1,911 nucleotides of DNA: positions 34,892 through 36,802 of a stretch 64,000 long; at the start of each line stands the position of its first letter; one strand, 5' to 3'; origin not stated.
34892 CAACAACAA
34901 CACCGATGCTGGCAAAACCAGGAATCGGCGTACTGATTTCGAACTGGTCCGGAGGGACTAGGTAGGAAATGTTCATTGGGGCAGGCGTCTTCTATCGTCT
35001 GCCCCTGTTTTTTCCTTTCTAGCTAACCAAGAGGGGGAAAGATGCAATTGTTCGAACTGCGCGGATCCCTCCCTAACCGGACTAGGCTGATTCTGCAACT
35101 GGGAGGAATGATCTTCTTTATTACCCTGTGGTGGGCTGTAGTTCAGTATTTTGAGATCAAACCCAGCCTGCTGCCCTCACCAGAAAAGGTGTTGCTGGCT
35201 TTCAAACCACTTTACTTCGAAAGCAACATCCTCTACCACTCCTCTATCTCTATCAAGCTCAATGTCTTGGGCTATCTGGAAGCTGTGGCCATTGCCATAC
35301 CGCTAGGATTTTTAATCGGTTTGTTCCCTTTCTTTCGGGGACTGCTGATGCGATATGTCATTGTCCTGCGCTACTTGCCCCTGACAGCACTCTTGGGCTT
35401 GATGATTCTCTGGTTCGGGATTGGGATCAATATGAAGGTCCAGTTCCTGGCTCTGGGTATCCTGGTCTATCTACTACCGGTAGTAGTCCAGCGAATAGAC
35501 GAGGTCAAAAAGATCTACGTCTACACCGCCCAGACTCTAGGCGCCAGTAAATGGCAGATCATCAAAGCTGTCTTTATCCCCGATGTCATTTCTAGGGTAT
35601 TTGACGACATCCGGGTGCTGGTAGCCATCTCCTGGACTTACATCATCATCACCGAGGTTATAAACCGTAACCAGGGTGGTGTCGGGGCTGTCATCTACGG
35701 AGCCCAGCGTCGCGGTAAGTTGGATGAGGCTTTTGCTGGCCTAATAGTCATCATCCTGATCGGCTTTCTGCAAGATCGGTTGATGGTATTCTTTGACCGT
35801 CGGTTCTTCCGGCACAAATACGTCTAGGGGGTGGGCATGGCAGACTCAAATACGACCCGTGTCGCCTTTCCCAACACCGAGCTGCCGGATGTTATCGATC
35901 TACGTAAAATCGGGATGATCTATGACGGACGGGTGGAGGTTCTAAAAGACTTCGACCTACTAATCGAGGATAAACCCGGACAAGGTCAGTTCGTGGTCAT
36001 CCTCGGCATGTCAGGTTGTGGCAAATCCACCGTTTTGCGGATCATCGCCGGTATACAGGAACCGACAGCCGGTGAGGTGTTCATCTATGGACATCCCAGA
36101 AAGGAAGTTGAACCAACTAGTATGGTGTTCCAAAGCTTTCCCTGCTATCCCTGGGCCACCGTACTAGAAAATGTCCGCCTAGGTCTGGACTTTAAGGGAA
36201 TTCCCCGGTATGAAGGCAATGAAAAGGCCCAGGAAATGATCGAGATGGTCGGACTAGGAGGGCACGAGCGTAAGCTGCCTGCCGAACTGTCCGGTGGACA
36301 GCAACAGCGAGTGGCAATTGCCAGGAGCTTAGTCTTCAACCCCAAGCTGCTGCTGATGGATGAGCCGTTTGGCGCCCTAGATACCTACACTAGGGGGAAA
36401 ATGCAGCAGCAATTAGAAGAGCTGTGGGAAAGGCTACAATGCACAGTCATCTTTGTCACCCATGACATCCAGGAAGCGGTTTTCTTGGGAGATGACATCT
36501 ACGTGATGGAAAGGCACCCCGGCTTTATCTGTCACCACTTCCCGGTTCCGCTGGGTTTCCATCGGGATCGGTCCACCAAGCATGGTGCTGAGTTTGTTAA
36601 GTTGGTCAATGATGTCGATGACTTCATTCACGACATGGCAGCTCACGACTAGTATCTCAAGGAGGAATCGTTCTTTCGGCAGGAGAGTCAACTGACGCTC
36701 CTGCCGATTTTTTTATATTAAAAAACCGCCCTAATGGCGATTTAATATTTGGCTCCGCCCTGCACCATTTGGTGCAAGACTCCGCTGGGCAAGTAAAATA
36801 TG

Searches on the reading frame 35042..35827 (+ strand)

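Call 66: search_protein_families(library=pfam, proteins=[window:35042-35827:+], max_evalue=0.0001)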
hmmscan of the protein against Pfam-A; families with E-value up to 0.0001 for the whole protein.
window:35042-35827:+ (261 aa): 1 family
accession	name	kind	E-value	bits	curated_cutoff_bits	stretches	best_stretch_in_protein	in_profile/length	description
PF00528.27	BPD_transp_1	-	9.3e-19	68.3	26.4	1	85-256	1-183/184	Binding-protein-dependent transport system inner membrane component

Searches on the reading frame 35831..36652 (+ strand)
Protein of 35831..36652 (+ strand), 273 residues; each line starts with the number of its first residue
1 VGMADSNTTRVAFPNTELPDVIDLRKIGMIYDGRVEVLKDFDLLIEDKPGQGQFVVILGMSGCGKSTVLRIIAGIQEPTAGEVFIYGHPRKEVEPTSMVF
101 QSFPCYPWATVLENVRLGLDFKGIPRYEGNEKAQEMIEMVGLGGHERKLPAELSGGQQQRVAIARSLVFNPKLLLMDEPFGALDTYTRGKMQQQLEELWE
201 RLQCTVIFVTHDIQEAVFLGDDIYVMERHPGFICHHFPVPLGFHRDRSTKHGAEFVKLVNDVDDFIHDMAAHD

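Call 66: search_protein_families(library=pfam, proteins=[window:35831-36652:+], max_evalue=0.0001)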
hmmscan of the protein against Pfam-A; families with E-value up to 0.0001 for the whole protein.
window:35831-36652:+ (273 aa): 2 families
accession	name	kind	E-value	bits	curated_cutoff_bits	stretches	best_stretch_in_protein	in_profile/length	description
PF00005.33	ABC_tran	-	3.6e-28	99.3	25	1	51-180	10-136/137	ABC transporter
PF02463.25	SMC_N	-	9.7e-06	25.6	40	0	151-215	135-203/220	RecF/RecN/SMC N terminal domain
